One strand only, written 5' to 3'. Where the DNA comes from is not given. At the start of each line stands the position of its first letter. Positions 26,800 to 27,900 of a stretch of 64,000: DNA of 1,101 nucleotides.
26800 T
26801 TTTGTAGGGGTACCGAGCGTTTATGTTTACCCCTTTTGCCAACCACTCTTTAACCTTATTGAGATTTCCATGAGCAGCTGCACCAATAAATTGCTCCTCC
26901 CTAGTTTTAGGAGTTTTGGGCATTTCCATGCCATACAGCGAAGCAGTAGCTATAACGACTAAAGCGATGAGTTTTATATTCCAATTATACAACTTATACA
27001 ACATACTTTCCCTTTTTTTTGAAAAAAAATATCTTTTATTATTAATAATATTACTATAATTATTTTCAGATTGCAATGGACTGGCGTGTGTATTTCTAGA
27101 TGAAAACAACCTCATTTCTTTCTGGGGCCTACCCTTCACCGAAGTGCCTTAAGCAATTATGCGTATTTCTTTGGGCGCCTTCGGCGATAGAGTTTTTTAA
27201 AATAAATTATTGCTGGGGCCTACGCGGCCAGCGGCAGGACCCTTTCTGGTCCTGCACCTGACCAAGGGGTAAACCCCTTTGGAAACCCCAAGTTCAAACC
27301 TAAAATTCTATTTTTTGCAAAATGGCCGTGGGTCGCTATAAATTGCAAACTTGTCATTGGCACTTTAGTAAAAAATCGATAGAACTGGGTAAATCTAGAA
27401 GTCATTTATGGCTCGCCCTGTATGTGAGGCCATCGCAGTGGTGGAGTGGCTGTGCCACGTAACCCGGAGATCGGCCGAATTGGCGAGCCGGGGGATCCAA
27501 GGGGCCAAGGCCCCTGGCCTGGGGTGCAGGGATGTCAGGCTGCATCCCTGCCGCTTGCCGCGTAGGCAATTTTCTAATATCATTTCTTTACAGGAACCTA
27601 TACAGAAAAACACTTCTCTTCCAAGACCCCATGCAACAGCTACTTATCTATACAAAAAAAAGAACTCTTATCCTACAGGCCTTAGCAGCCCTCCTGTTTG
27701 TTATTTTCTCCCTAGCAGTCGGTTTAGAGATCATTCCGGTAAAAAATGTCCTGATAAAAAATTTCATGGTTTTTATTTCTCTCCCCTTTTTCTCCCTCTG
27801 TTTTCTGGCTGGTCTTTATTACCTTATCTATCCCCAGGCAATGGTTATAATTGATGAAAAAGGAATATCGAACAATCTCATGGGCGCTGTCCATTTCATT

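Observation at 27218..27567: Composite ~350-bp GC-rich structured element built from two inverted copies of a ~75-nt repeat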

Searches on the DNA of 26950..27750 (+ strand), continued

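Call 60: search_rna_families(sources=[L059, L061, L063, L064, L066, L068, L069, L070, L072, L074, L076, L077, L078, L079, L085, L086, L118, L124, L125, L143], threshold=gathering, show_alignments=3)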
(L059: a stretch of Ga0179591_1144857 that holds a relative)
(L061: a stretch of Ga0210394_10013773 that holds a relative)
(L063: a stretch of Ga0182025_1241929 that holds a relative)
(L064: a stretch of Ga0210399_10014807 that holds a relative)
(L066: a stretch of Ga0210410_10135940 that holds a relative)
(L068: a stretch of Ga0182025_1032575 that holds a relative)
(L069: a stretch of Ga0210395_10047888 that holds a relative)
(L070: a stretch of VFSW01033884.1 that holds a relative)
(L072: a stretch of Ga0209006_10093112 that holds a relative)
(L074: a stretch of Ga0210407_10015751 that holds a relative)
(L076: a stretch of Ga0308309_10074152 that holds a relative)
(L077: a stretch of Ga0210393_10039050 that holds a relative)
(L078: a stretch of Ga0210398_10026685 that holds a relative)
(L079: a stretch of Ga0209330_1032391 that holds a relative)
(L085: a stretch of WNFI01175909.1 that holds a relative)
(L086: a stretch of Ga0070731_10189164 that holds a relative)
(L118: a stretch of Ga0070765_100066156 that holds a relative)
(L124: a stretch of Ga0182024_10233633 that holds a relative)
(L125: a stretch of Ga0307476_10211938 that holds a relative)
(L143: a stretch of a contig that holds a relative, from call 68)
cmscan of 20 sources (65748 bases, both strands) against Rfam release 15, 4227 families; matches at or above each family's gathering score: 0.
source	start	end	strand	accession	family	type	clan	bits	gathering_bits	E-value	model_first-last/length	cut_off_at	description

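Call 68: search_with_rna_model(model_id=R1, sources=[L059, L061, L063, L064, L066, L068, L069, L070, L072, L074, L075, L076, L077, L078, L079, L080, L085, L086, L093, L094, L095, L096, L100, L102, L106, L109, L118, L124, L125, L128, L130, L131, L134, L136, L140, L141, L143, L145, L147, L160, L162, L164, L167, L169, L170, L171, L172, L173, L058, L101, L119, L153, L137, L121, L103], max_evalue=0.001)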
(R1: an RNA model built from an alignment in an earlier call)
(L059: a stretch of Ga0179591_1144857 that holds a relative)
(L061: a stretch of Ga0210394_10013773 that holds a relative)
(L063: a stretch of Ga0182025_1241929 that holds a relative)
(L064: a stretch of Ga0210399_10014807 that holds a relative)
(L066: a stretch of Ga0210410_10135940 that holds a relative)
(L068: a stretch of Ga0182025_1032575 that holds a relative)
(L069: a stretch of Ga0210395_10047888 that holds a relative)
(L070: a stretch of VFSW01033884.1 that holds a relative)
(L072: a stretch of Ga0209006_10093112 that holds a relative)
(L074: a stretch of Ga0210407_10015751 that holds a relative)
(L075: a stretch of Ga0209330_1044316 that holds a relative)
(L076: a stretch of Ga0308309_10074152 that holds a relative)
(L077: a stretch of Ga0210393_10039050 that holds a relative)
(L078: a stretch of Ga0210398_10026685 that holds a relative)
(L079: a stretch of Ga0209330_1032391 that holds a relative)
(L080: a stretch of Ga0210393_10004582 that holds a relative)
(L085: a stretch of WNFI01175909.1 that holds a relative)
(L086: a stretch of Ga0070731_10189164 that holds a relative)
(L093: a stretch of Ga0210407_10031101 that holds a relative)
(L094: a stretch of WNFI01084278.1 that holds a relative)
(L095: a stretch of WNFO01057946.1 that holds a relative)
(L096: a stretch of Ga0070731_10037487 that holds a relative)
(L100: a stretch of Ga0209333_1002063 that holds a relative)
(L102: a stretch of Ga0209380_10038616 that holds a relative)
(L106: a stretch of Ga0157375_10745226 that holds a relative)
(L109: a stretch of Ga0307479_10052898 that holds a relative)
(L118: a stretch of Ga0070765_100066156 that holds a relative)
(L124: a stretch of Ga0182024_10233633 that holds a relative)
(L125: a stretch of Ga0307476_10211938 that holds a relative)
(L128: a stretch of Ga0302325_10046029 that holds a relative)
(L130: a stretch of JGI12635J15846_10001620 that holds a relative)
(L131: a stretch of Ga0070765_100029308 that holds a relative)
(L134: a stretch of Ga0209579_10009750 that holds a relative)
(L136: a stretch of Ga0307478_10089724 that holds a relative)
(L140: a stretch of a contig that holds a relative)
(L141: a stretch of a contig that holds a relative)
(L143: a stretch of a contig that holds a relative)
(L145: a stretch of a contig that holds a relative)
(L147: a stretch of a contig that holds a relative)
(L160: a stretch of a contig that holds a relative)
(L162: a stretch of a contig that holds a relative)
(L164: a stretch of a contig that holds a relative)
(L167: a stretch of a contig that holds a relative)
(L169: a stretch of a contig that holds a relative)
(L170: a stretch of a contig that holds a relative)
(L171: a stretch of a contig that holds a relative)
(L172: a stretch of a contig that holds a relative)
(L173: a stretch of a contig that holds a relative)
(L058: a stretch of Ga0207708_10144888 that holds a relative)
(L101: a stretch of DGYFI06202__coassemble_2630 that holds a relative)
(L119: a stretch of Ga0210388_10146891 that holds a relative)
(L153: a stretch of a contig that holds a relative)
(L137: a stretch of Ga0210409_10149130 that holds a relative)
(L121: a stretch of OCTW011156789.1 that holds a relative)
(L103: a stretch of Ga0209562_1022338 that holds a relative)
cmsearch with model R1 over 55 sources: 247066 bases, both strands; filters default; matches with E-value up to 0.001: 62.
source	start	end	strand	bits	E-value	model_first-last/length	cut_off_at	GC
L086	1187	1232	-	59.4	3.7e-11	1-48/48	no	0.8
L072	245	290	+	58.9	4.9e-11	1-48/48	no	0.7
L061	645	690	+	58.4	6.3e-11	1-48/48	no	0.74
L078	3332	3377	-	57.5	1e-10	1-48/48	no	0.74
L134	703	748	+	57.5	1e-10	1-48/48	no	0.74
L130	3287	3332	+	57.3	1.1e-10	1-48/48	no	0.76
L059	2095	2140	+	56.7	1.5e-10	1-48/48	no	0.74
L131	3583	3628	-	56.7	1.5e-10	1-48/48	no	0.76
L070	4241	4286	+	56.6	1.6e-10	1-48/48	no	0.72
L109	1183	1228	-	56.6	1.6e-10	1-48/48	no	0.72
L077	3411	3456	-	56.6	1.6e-10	1-48/48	no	0.74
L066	564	609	-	56.5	1.7e-10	1-48/48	no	0.72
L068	1221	1266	-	56.5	1.7e-10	1-48/48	no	0.72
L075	72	117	+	56.5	1.7e-10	1-48/48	no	0.72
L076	854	899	+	56.5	1.7e-10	1-48/48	no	0.72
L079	94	139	+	56.5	1.7e-10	1-48/48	no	0.72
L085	785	830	+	56.5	1.7e-10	1-48/48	no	0.72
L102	2404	2449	+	56.5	1.7e-10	1-48/48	no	0.72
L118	519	564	+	56.5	1.7e-10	1-48/48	no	0.72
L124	324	369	+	56.5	1.7e-10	1-48/48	no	0.72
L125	1169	1214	-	56.5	1.7e-10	1-48/48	no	0.72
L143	1298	1343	+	56.5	1.7e-10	1-48/48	no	0.72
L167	2231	2276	-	56.5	1.7e-10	1-48/48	no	0.72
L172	500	545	+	56.5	1.7e-10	1-48/48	no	0.72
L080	3723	3768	+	56.5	1.7e-10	1-48/48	no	0.74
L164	2580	2625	-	56.5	1.7e-10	1-48/48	no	0.74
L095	1767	1812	+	56.5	1.7e-10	1-48/48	no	0.72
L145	2820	2865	-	56.4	1.8e-10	1-48/48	no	0.72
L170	483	528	-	56.2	2e-10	1-48/48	no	0.7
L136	2186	2231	-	56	2.1e-10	1-48/48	no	0.7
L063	207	252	-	55.8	2.4e-10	1-48/48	no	0.8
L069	125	170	+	55.8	2.4e-10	1-48/48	no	0.8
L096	701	746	-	55.8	2.4e-10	1-48/48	no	0.78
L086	1000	1045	+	55.5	2.9e-10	1-48/48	no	0.78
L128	2982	3027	-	54.6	4.6e-10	1-48/48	no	0.74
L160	9426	9471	+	54.3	5.2e-10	1-48/48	no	0.72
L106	979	1031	+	54.2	5.5e-10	1-48/48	no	0.79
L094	853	898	+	52.7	1.2e-09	1-48/48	no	0.7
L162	1080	1132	-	51.7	2.1e-09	1-48/48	no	0.83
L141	23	68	+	50.3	4.3e-09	1-48/48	no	0.76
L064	612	658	-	49.6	6.3e-09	1-48/48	no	0.77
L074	3632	3678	-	49.4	7e-09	1-48/48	no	0.77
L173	8731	8777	+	49.4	7e-09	1-48/48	no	0.77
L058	9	61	+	49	8.4e-09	1-48/48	no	0.75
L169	1988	2033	-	47.6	1.7e-08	1-48/48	no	0.72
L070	2056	2101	+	46.3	3.4e-08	1-48/48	no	0.7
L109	1000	1045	+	45.5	5.2e-08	1-48/48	no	0.74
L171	1822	1868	+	45.3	5.8e-08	1-48/48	no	0.74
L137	1867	1912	-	44.8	7.6e-08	1-48/48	no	0.78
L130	1517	1563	+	44.8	7.7e-08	1-48/48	no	0.72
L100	7966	8011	-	44.5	8.6e-08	1-48/48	no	0.74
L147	6093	6138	-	44.5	8.6e-08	1-48/48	no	0.74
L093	2570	2615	-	41.8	3.6e-07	1-48/48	no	0.76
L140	7002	7047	+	41.8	3.6e-07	1-48/48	no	0.76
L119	802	872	-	39.6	1.2e-06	1-48/48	no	0.68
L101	151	217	-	39.3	1.3e-06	1-48/48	no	0.75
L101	6495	6553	+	39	1.5e-06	1-48/48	no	0.8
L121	4972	5001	+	35.7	8.8e-06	1-30/48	3'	0.77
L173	6357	6401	+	35.2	1.2e-05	1-48/48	no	0.8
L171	415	459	+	35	1.3e-05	1-48/48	no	0.82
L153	239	309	+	34.9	1.3e-05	1-48/48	no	0.66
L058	86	138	+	33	3.6e-05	1-48/48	no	0.77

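Call 76: search_with_rna_model(model_id=R1, sources=[L054, L055, L056, L178, L179, L180, L181], filters=off, max_evalue=1, show_alignments=3)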
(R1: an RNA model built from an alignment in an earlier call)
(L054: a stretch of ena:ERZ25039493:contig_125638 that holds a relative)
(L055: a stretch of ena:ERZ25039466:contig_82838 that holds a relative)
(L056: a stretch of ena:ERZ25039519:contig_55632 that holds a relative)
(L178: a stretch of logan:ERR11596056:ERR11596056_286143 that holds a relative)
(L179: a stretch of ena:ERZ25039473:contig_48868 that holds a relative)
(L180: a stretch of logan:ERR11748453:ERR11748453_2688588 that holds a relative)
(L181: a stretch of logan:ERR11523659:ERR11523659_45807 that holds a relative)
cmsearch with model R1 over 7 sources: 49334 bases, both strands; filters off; matches with E-value up to 1: 0.
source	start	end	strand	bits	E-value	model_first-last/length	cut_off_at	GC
